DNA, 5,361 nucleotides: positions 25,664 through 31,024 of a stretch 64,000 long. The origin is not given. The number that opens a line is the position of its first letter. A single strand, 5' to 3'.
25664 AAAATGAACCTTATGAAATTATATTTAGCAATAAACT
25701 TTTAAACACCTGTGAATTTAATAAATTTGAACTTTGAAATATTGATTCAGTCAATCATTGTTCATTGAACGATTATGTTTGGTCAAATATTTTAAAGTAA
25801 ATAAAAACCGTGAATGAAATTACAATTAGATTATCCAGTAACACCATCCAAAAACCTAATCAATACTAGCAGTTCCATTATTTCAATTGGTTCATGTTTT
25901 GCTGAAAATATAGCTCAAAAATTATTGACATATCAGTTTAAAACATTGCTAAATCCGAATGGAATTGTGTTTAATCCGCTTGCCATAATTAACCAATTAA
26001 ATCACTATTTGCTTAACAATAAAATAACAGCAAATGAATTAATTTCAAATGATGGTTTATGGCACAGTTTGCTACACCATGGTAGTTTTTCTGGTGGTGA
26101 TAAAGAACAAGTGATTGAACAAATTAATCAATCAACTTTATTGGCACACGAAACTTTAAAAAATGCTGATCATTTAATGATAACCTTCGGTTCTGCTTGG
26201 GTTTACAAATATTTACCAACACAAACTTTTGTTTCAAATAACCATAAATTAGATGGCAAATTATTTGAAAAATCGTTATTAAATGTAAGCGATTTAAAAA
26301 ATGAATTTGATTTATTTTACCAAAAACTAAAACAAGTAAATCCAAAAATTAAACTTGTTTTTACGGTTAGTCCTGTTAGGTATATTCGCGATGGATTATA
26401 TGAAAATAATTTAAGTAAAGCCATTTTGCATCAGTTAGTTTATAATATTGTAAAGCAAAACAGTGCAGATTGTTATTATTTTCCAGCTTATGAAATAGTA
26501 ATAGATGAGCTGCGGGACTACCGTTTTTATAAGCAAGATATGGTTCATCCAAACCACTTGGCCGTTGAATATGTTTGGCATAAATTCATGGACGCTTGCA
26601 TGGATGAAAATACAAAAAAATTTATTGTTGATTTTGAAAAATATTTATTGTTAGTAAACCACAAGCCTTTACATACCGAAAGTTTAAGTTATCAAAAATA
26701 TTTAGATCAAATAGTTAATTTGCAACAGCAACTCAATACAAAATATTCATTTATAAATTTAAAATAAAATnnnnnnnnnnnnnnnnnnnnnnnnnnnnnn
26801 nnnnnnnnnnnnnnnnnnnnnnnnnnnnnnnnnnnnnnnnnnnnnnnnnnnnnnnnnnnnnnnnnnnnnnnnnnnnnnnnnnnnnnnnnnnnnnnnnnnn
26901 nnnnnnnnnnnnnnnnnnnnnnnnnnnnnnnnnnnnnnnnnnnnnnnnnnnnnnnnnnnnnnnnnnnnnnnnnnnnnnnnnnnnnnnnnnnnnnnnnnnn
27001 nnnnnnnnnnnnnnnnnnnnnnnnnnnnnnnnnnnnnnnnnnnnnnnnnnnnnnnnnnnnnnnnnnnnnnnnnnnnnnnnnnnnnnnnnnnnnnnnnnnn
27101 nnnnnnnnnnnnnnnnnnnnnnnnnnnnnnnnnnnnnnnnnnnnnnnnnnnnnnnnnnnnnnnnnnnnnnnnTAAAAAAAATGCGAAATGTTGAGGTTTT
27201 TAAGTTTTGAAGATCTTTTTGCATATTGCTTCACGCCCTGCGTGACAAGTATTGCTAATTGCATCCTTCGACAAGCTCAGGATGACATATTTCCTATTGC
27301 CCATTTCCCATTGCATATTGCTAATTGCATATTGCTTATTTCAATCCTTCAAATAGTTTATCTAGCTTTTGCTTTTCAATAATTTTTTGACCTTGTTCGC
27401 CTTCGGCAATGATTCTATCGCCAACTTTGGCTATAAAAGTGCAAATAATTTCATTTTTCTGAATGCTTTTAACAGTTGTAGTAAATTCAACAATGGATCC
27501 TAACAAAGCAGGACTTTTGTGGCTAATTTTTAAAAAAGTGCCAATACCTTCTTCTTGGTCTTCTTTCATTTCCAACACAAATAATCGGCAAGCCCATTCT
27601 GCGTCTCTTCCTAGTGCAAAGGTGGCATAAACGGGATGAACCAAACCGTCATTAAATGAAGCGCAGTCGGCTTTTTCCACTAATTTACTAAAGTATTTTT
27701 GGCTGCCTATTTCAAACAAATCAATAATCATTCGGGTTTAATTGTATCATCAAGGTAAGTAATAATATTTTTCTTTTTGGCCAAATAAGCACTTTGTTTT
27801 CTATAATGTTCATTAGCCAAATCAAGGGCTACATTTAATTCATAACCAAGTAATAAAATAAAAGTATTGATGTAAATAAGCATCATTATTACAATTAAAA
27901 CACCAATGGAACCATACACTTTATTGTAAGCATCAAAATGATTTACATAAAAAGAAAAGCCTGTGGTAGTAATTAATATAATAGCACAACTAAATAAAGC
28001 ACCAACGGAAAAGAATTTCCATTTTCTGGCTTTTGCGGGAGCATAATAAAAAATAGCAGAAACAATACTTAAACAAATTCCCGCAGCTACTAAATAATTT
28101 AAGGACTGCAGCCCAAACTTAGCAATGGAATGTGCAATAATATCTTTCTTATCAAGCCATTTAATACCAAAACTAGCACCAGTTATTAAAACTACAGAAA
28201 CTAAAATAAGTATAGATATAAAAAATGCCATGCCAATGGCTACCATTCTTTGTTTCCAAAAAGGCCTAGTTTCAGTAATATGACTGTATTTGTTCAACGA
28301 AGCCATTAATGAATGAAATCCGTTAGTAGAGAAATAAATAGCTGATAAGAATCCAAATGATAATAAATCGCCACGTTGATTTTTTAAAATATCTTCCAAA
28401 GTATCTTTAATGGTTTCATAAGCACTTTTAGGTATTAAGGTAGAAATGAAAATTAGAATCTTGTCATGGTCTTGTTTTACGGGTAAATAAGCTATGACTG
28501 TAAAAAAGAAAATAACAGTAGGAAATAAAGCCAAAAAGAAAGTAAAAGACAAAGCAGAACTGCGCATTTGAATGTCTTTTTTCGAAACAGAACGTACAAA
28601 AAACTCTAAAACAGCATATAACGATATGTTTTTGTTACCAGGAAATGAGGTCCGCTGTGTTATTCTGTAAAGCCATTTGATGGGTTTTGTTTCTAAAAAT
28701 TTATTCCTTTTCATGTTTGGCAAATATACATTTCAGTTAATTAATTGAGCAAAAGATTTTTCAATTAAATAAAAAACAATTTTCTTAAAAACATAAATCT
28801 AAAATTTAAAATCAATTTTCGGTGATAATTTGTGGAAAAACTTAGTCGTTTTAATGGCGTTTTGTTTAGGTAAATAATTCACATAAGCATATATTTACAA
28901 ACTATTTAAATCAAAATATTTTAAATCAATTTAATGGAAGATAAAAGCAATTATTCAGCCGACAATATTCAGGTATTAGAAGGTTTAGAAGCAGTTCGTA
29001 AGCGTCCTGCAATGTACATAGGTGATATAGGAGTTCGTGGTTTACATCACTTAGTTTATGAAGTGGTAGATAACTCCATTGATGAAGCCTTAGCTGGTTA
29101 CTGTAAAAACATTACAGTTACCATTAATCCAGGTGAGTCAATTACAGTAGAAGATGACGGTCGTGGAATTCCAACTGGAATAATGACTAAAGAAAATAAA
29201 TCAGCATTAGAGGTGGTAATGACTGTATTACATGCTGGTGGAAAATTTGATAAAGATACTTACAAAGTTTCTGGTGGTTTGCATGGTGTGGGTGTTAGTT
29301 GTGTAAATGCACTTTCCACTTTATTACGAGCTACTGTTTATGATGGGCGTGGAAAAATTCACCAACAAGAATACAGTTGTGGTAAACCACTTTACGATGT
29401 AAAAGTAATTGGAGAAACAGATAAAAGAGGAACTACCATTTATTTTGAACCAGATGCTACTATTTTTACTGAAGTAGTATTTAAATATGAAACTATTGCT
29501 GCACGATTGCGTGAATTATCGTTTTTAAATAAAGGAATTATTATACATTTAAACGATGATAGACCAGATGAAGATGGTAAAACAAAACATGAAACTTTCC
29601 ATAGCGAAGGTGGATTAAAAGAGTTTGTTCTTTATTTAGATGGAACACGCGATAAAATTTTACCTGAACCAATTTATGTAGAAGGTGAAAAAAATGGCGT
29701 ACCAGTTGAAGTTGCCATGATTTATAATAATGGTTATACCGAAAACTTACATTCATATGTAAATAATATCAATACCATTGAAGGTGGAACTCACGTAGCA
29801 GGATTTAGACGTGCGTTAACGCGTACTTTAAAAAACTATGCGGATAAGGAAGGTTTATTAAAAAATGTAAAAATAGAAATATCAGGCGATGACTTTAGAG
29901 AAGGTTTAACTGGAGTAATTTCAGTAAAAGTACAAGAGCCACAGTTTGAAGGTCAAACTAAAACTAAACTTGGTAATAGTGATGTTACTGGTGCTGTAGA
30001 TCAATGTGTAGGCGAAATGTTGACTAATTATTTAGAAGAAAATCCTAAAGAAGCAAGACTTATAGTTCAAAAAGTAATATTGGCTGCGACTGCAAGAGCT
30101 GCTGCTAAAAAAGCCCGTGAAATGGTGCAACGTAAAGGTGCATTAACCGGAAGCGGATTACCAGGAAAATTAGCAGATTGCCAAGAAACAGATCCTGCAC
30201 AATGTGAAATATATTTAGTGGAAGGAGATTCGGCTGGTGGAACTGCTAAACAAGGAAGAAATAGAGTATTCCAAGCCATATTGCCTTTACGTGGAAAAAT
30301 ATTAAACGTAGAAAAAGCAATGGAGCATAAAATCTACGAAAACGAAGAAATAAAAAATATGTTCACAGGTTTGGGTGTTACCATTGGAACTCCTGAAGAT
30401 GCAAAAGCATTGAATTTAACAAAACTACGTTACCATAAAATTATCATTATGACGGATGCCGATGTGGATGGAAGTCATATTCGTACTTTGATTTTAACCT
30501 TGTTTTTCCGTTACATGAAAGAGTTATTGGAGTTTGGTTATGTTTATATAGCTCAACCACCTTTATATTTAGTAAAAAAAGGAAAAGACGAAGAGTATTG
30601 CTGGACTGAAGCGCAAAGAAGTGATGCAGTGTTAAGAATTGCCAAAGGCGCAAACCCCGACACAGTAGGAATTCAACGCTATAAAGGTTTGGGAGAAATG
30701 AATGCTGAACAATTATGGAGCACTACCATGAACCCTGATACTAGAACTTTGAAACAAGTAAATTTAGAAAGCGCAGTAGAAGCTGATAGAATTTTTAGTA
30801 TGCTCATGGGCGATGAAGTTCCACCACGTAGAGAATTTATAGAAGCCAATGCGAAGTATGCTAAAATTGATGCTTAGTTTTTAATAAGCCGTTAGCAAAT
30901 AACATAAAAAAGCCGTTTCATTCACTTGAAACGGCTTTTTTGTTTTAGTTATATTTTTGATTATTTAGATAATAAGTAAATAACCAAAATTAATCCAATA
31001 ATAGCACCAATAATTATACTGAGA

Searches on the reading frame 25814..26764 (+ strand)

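Call 85: search_protein_families(library=pfam, proteins=[window:25814-26764:+], max_evalue=0.00001)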
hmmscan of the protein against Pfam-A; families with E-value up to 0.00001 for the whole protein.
window:25814-26764:+ (317 aa): 1 family
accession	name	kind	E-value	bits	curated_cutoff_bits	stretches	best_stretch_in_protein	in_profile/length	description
PF08885.17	GSCFA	-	5.6e-85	285.3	25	1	22-258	2-237/237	GSCFA family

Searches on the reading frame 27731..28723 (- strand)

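Call 86: search_protein_families(library=pfam, proteins=[window:27731-28723:-], max_evalue=0.00001)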
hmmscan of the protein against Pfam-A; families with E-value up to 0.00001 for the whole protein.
window:27731-28723:- (331 aa): 1 family
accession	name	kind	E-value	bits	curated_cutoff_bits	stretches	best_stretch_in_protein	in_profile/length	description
PF03631.20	Virul_fac_BrkB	-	6.4e-59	200.1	33.7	1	48-301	2-256/259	Virulence factor BrkB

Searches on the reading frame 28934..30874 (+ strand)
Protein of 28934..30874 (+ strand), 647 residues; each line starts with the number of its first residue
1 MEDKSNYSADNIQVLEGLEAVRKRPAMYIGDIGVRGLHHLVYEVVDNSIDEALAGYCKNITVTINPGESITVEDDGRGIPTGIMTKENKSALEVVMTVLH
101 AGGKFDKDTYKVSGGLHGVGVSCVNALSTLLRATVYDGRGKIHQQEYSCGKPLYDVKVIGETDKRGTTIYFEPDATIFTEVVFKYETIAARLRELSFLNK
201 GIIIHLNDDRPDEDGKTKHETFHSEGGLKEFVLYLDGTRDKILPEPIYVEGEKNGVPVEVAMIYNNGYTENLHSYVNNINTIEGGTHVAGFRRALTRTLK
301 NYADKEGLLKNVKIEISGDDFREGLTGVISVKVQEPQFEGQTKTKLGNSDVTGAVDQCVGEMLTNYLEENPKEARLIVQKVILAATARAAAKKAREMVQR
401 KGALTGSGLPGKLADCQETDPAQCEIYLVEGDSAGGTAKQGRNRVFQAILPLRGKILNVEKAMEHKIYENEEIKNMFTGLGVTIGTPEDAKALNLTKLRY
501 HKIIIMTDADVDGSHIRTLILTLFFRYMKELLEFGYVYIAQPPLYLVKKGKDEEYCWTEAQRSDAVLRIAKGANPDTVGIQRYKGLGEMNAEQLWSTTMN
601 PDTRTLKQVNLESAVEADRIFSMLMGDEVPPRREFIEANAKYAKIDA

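Call 86: search_protein_families(library=pfam, proteins=[window:28934-30874:+], max_evalue=0.00001)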
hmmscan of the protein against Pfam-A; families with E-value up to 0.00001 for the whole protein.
window:28934-30874:+ (647 aa): 4 families
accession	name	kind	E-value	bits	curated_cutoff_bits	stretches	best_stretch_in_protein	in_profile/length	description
PF00204.31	DNA_gyraseB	-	2.7e-60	203.2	27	1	227-396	1-172/173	DNA gyrase B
PF00986.26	DNA_gyraseB_C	-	1.2e-30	105.9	29.8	1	577-637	3-63/63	DNA gyrase B subunit, carboxyl terminus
PF01751.28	Toprim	-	1.1e-19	70.8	23.1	1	425-541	1-95/96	Toprim domain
PF02518.31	HATPase_c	-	8.7e-16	58.8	26.4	1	35-175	4-109/111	Histidine kinase-, DNA gyrase B-, and HSP90-like ATPase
